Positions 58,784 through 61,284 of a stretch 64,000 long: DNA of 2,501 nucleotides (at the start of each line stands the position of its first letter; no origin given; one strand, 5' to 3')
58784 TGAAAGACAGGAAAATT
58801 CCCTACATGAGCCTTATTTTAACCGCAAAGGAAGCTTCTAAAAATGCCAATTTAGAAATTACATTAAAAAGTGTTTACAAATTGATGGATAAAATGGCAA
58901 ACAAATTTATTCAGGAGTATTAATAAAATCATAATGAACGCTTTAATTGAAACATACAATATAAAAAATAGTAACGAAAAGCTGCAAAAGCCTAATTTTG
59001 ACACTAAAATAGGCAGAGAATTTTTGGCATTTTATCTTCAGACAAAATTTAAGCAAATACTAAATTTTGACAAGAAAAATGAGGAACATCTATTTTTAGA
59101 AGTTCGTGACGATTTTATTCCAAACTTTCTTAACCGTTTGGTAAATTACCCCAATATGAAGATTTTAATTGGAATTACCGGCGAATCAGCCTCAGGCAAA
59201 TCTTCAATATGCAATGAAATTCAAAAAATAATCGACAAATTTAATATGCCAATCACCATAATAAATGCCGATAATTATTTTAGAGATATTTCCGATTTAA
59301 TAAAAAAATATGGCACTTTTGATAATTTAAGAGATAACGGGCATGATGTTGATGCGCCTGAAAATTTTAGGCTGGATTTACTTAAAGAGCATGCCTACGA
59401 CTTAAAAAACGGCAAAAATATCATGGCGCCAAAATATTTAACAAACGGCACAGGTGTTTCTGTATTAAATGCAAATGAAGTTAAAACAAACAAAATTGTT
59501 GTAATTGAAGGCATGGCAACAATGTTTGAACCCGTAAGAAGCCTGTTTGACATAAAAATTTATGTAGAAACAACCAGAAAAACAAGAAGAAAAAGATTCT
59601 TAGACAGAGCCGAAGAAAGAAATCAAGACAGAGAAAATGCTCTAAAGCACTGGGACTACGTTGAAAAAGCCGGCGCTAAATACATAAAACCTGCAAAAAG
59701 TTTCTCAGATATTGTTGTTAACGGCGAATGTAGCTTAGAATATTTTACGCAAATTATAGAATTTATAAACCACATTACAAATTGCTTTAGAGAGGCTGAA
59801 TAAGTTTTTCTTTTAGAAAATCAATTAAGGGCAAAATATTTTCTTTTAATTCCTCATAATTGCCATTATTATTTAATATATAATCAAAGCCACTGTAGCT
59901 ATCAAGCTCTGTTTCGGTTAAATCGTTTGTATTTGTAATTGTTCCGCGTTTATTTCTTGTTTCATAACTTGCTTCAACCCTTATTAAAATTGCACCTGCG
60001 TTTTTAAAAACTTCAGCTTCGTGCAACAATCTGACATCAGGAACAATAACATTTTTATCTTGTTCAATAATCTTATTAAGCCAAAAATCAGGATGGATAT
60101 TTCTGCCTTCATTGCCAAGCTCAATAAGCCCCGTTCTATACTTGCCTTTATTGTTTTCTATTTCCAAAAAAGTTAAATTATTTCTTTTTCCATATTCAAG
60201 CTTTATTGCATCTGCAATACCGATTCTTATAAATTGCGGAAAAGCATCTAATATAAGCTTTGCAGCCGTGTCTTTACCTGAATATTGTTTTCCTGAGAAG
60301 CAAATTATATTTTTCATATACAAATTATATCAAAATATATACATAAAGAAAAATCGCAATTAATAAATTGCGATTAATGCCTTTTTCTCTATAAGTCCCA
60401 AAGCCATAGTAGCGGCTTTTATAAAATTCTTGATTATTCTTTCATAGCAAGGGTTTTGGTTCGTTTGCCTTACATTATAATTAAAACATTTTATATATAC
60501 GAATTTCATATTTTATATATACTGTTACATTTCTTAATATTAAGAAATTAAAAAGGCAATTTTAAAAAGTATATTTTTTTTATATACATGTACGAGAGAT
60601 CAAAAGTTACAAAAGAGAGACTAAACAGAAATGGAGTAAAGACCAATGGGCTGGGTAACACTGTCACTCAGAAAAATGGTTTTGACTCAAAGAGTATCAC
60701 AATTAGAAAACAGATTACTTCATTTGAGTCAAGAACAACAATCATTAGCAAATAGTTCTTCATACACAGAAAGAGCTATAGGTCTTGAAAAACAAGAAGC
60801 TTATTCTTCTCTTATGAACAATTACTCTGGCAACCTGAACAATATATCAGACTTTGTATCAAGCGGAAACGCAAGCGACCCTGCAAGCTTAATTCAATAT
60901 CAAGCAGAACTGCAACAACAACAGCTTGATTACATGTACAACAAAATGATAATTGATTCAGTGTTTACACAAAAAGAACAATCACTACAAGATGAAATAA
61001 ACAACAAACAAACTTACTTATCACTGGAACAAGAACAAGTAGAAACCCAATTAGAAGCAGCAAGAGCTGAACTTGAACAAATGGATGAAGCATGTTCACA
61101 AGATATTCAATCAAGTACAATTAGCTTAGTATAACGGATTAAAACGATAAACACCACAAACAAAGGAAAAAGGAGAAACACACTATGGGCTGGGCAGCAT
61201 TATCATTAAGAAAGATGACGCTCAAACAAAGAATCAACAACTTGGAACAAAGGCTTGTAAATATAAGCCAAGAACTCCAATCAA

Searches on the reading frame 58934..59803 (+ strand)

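Call 12: search_protein_families(library=pfam, proteins=[window:58934-59803:+], max_evalue=0.01)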
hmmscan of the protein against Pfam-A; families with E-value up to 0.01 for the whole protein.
window:58934-59803:+ (289 aa): 4 families
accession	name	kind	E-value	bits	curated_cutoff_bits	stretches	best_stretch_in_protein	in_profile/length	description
PF00485.24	PRK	-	6.3e-25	88.6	22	1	78-263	1-188/196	Phosphoribulokinase / Uridine kinase family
PF13238.12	AAA_18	-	1.2e-09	39.1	29.4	1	79-235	1-121/128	AAA domain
PF07693.20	KAP_NTPase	-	0.0024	17.6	20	0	60-115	3-59/293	KAP family P-loop domain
PF13207.12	AAA_17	-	0.0041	17.8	27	0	83-235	2-133/136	AAA domain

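Call 13: search_protein_families(library=ncbifam, proteins=[window:58934-59803:+], max_evalue=0.01)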
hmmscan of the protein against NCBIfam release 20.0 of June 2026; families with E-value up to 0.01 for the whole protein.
window:58934-59803:+ (289 aa): 13 families
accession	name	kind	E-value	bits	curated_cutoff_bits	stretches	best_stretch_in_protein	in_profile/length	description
TIGR00235.1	udk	equivalog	1e-27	97.1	220.3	1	75-275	5-198/207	uridine kinase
NF004018.0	PRK05480.1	equivalog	6.5e-27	94.4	180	1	76-276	6-199/210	uridine kinase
NF005655.0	PRK07429.1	subfamily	2.2e-23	82.9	236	1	73-263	5-184/326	phosphoribulokinase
NF005807.0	PRK07667.1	equivalog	3.7e-11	42.9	221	1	67-235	8-169/193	kinase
NF006746.0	PRK09270.1-5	subfamily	3.9e-09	35.7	250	1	73-262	18-205/210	nucleoside/nucleotide kinase family protein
NF006743.0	PRK09270.1-2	equivalog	1e-08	34.5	227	1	74-264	26-214/217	nucleoside/nucleotide kinase family protein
TIGR00554.2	panK_bact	equivalog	4.6e-07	29.4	235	1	64-228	71-240/310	type I pantothenate kinase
NF005115.0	PRK06547.1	equivalog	6.1e-07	29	173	1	181-244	94-153/172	hypothetical protein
NF006745.0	PRK09270.1-4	equivalog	4.5e-06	25.7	228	1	68-247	34-218/246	nucleoside/nucleotide kinase family protein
TIGR00152.1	TIGR00152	equivalog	3.9e-05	23.6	65.55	1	78-118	1-36/188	dephospho-CoA kinase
NF006085.0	PRK08233.1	equivalog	0.00019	21.3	198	1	77-274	6-169/184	hypothetical protein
TIGR00282.1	TIGR00282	hypoth_equivalog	0.00023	20.7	254.15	1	81-232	9-158/266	TIGR00282 family metallophosphoesterase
TIGR00455.1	apsK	equivalog_domain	0.0087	15.7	138.7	0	77-117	19-59/184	adenylyl-sulfate kinase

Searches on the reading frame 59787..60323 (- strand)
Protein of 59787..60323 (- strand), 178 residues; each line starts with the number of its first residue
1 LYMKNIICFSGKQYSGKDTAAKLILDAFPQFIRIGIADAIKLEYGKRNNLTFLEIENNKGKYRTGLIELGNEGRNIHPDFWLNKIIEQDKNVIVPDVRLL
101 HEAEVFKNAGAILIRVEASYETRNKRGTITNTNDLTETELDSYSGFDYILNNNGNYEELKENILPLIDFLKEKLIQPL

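Call 12: search_protein_families(library=pfam, proteins=[window:59787-60323:-], max_evalue=0.01)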
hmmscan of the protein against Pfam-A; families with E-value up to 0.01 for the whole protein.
window:59787-60323:- (178 aa): 2 families
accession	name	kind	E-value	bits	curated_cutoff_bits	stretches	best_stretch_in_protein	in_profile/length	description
PF21448.3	DNMK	-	1.3e-12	48.3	27.1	1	81-161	159-231/232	Deoxynucleotide monophosphate kinase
PF04275.20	P-mevalo_kinase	-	2.2e-12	47.4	33.8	1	9-108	1-110/114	Phosphomevalonate kinase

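Call 13: search_protein_families(library=ncbifam, proteins=[window:59787-60323:-], max_evalue=0.01)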
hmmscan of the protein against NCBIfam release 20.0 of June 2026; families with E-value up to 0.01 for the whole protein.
window:59787-60323:- (178 aa): 3 families
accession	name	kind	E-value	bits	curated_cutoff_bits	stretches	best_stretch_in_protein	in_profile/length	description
TIGR01223.1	Pmev_kin_anim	equivalog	1.1e-13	51.5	188.15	1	6-173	1-184/185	phosphomevalonate kinase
NF006226.0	PRK08356.1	equivalog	5.1e-08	32.9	189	1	4-127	5-132/195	hypothetical protein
TIGR00152.1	TIGR00152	equivalog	0.0098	15.7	65.55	0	84-163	97-186/188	dephospho-CoA kinase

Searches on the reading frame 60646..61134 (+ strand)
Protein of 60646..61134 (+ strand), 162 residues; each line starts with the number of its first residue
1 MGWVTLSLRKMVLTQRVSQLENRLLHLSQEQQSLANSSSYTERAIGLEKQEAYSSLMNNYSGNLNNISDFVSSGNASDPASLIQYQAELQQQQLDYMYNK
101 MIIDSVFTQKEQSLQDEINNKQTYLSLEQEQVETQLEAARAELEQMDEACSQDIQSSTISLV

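Call 12: search_protein_families(library=pfam, proteins=[window:60646-61134:+], max_evalue=0.01)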
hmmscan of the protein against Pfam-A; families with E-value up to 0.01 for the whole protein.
window:60646-61134:+ (162 aa): 1 family
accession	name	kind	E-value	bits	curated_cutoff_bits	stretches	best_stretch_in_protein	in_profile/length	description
PF09392.15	T3SS_needle_F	-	0.0062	17.1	29.4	1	64-93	16-47/71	Type III secretion needle MxiH, YscF, SsaG, EprI, PscF, EscF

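Call 13: search_protein_families(library=ncbifam, proteins=[window:60646-61134:+], max_evalue=0.01)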
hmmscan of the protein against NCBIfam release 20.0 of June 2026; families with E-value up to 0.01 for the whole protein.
window:60646-61134:+ (162 aa): 1 family
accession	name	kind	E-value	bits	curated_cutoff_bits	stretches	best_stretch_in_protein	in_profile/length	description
NF007404.0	PRK09936.1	equivalog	0.0025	17.2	344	1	77-157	94-172/296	DUF4434 family protein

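Call 18: find_homologous_proteins(query=window:60646-61134:+)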
Query window:60646-61134:+ (162 aa): 72 proteins with E <= 0.001 among 160 candidates.
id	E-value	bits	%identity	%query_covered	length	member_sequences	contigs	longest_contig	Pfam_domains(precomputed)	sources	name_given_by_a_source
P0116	1.5e-86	305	92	100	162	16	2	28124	-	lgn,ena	-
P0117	2.1e-85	302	91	100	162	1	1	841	-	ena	-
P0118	2.9e-85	301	92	100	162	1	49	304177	-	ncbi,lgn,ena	-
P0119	3.0e-85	301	91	100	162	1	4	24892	-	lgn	-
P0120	3.1e-85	301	91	100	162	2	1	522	-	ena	-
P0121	3.1e-85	301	91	100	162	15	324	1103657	-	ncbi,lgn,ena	-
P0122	7.4e-85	300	91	100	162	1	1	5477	-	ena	-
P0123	8.1e-85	300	91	100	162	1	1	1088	-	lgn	-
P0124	9.9e-85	299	90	100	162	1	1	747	-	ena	-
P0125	1.2e-84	299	90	100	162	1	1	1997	-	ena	-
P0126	1.3e-84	299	91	100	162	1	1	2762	-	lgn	-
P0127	1.3e-84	299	91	100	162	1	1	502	-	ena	-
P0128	3.3e-84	298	90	100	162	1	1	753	-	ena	-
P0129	1.1e-83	296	91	100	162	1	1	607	-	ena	-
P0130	1.2e-83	296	90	100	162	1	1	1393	-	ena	-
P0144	3.0e-60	220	69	100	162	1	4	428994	-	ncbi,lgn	-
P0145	2.1e-59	218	69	100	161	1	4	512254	-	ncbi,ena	-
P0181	1.1e-28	118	49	100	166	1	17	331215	-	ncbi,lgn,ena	-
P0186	3.8e-25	107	44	99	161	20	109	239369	-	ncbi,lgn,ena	-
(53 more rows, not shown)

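Call 20: find_encoding_contigs(protein=P0145, flank=4000, max_places=3)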
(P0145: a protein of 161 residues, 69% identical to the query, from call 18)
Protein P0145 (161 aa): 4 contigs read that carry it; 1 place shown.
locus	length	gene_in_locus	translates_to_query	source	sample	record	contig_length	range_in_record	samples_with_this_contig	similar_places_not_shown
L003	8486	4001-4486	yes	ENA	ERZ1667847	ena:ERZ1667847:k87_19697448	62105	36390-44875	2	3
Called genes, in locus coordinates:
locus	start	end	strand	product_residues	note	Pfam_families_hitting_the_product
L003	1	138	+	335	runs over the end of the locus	PF01408:GFO_IDH_MocA, PF02894:GFO_IDH_MocA_C, PF22725:GFO_IDH_MocA_C3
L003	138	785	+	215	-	-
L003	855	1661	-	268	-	PF03807:F420_oxidored, PF14748:P5CR_dimer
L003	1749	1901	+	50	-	PF00468:Ribosomal_L34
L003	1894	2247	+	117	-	PF00825:Ribonuclease_P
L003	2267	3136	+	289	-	PF00485:PRK, PF13207:AAA_17 (faint), PF13238:AAA_18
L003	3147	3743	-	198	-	PF04275:P-mevalo_kinase, PF21448:DNMK (weak)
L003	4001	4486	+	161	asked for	-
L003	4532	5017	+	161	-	-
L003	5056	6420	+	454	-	PF01565:FAD_binding_4, PF02913:FAD-oxidase_C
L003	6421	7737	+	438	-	PF01554:MatE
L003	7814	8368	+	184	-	PF04542:Sigma70_r2, PF08281:Sigma70_r4_2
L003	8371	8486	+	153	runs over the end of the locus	-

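Call 23: find_encoding_contigs(protein=P0186, flank=4000, max_places=4)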
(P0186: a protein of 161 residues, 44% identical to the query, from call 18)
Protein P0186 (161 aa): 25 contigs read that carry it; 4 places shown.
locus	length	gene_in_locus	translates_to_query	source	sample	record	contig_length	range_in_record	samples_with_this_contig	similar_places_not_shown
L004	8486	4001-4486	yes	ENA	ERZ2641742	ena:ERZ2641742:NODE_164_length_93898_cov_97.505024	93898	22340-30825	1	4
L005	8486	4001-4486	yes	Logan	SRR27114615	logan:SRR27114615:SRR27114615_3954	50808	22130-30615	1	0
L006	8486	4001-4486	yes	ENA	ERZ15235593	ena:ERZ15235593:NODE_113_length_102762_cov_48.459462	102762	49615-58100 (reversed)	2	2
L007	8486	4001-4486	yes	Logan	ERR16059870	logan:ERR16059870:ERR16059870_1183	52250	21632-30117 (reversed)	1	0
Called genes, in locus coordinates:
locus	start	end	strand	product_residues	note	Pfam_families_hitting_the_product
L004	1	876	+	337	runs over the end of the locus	PF01408:GFO_IDH_MocA, PF22725:GFO_IDH_MocA_C3, PF02894:GFO_IDH_MocA_C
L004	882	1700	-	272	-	PF03807:F420_oxidored, PF14748:P5CR_dimer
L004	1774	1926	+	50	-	PF00468:Ribosomal_L34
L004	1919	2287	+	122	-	PF00825:Ribonuclease_P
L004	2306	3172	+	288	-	PF00485:PRK, PF13238:AAA_18 (weak)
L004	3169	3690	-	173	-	PF13238:AAA_18 (weak), PF04275:P-mevalo_kinase, PF21448:DNMK (weak)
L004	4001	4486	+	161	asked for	-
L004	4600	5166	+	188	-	PF00908:dTDP_sugar_isom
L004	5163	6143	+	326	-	PF01073:3Beta_HSD, PF01370:Epimerase, PF02719:Polysacc_synt_2, PF04321:RmlD_sub_bind, PF05368:NmrA (weak), PF13460:NAD_binding_10, PF16363:GDP_Man_Dehyd, PF07993:NAD_binding_4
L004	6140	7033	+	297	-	PF00483:NTP_transferase, PF12804:NTP_transf_3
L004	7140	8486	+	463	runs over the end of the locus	PF01565:FAD_binding_4, PF02913:FAD-oxidase_C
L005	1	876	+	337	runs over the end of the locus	PF01408:GFO_IDH_MocA, PF22725:GFO_IDH_MocA_C3, PF02894:GFO_IDH_MocA_C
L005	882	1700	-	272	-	PF03807:F420_oxidored, PF14748:P5CR_dimer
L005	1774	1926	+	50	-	PF00468:Ribosomal_L34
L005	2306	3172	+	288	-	PF00485:PRK, PF13238:AAA_18 (weak)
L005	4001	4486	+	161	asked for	-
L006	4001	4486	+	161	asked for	-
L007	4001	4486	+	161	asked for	-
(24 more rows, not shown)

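Call 24: find_encoding_contigs(protein=P0181, flank=4000, max_places=4)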
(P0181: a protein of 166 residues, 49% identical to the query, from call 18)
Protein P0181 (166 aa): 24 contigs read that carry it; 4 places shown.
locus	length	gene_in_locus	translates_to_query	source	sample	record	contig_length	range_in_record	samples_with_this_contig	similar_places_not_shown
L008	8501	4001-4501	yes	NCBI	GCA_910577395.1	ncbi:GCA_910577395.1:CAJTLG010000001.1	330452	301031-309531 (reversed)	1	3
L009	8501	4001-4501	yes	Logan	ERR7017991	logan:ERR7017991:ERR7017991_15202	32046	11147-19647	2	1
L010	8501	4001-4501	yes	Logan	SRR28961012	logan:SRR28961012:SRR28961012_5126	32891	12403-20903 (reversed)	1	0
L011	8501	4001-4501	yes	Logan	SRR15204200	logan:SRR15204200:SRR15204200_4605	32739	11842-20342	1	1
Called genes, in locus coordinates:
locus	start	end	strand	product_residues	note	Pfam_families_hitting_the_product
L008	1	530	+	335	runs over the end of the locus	PF01408:GFO_IDH_MocA, PF02894:GFO_IDH_MocA_C, PF22725:GFO_IDH_MocA_C3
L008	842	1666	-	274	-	PF03807:F420_oxidored, PF02153:PDH_N (weak), PF14748:P5CR_dimer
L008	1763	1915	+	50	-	PF00468:Ribosomal_L34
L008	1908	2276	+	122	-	PF00825:Ribonuclease_P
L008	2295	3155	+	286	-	PF00485:PRK, PF13238:AAA_18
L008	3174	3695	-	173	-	PF21448:DNMK (faint), PF04275:P-mevalo_kinase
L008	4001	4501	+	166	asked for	-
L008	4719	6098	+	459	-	PF01565:FAD_binding_4, PF02913:FAD-oxidase_C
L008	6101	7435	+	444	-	PF01554:MatE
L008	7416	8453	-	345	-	PF17792:ThiD2, PF02581:TMP-TENI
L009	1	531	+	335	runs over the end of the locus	PF01408:GFO_IDH_MocA, PF02894:GFO_IDH_MocA_C, PF22725:GFO_IDH_MocA_C3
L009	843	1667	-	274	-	PF03807:F420_oxidored, PF02153:PDH_N (weak), PF14748:P5CR_dimer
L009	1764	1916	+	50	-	PF00468:Ribosomal_L34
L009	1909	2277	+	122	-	PF00825:Ribonuclease_P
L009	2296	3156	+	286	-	PF00485:PRK, PF13238:AAA_18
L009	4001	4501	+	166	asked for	-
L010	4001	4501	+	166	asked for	-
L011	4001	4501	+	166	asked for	-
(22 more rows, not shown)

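Call 25: find_encoding_contigs(protein=P0144, flank=4000, max_places=3)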
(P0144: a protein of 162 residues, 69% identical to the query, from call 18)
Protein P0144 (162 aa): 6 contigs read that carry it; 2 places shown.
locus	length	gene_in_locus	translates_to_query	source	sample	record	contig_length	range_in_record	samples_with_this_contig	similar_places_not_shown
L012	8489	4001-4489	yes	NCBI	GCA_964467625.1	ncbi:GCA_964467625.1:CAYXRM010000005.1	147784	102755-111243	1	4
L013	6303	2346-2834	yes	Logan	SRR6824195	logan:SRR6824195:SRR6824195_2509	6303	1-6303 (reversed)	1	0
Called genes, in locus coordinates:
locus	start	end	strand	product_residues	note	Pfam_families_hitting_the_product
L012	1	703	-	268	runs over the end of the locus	PF03446:NAD_binding_2 (weak), PF03807:F420_oxidored, PF14748:P5CR_dimer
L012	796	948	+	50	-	PF00468:Ribosomal_L34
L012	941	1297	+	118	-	PF00825:Ribonuclease_P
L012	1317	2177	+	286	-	PF00485:PRK, PF13238:AAA_18 (weak)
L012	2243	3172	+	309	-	PF03266:NTPase_1 (faint), PF00485:PRK, PF03205:MobB (faint), PF13238:AAA_18 (faint)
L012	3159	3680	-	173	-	PF04275:P-mevalo_kinase, PF21448:DNMK (weak)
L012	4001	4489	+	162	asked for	-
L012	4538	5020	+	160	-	-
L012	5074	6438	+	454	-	PF01565:FAD_binding_4, PF02913:FAD-oxidase_C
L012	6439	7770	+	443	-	PF01554:MatE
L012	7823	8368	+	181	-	PF07638:Sigma70_ECF (weak), PF04542:Sigma70_r2, PF08281:Sigma70_r4_2, PF04545:Sigma70_r4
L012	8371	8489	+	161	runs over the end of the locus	-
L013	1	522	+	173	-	?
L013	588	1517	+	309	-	PF03266:NTPase_1 (faint), PF00485:PRK, PF03205:MobB (faint), PF13238:AAA_18 (faint)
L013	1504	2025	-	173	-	PF04275:P-mevalo_kinase, PF21448:DNMK (weak)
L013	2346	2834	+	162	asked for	-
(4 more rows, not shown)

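Call 60: predict_structure(alignment_id=A4)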
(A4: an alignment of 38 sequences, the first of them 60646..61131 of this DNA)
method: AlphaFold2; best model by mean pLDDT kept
length: 162 residues; sequences in the alignment: 38
mean_pLDDT: 83.6   pTM: 0.56
mean pLDDT of the five models: 83.6, 81.7, 79.1, 77.9, 75.6
residues with pLDDT >= 90: 60; 70-90: 81; 50-70: 18; < 50: 3
segments of 3 or more residues with pLDDT < 50: 160-162
pLDDT, mean of each block of 10 residues (from residue 1): 71 87 91 89 91 92 83 67 82 91 92 91 91 87 80 60 46
secondary structure, 60 per line:
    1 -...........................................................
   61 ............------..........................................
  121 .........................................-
elements in order: H2-72 H79-161

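Call 62: fold_search(model_id=the predicted structure, library=pdb)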
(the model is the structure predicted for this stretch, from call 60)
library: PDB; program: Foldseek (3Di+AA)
matches with E <= 10: 276; with E <= 0.001: 0
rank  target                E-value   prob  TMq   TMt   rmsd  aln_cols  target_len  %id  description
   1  6z6f_C                2.2e-01  0.69  0.34  0.14   9.3       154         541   15  HDAC-PC (released 2021-02-17)
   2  5nnv_A                3.7e-01  0.21  0.26  0.19  21.2       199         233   15  Structure of a Bacillus subtilis Smc coiled coil middle fragment (released 2017-06-21)
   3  6ewy                  4.1e-01  0.80  0.44  0.39   7.3       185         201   11  RipA Peptidoglycan hydrolase (Rv1477, Mycobacterium tuberculosis) N-terminal domain (released 2018-05-02)
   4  7nna                  4.4e-01  0.96  0.60  0.52   5.9       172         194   14  Toxin Import Through the Antibiotic Efflux Channel TolC (released 2021-07-07)
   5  8wjo_B                5.8e-01  0.54  0.41  0.28   8.0       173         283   12  Cryo-EM structure of 8-subunit Smc5/6 arm region (released 2024-06-26)
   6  8i4v_B                6.1e-01  0.75  0.45  0.32   7.5       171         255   15  Cryo-EM structure of 5-subunit Smc5/6 arm region (released 2024-06-26)
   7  6z6o_C                6.9e-01  0.38  0.34  0.13   9.5       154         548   15  HDAC-TC (released 2021-02-17)
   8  5nnv_C                6.9e-01  0.20  0.30  0.21  18.7       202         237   14  Structure of a Bacillus subtilis Smc coiled coil middle fragment (released 2017-06-21)
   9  8wjo_A                7.7e-01  0.75  0.43  0.25   8.5       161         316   12  Cryo-EM structure of 8-subunit Smc5/6 arm region (released 2024-06-26)
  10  8tsc_B                8.2e-01  0.90  0.51  0.34   5.7       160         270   14  Human PI3K p85alpha/p110alpha H1047R bound to compound 3 (released 2023-11-22)
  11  8tsb_B                8.2e-01  0.89  0.48  0.32   5.6       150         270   13  Human PI3K p85alpha/p110alpha bound to compound 2 (released 2023-11-22)
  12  9hmx_A                8.2e-01  0.57  0.44  0.40   7.3       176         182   11  Structure of SteB-RipA complex from Mycobacterium tuberculosis (released 2025-07-30)
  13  8ts9_B                8.7e-01  0.89  0.51  0.34   5.7       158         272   14  Human PI3K p85alpha/p110alpha H1047R bound to compound 1 (released 2023-11-22)
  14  8v8v_B                8.7e-01  0.84  0.47  0.52   6.5       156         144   13  PI3Ka H1047R co-crystal structure with inhibitor in cryptic pocket near H1047R (compound 7). (released 2024-03-20)
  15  5nnv_B                8.7e-01  0.16  0.29  0.22  30.0       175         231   17  Structure of a Bacillus subtilis Smc coiled coil middle fragment (released 2017-06-21)
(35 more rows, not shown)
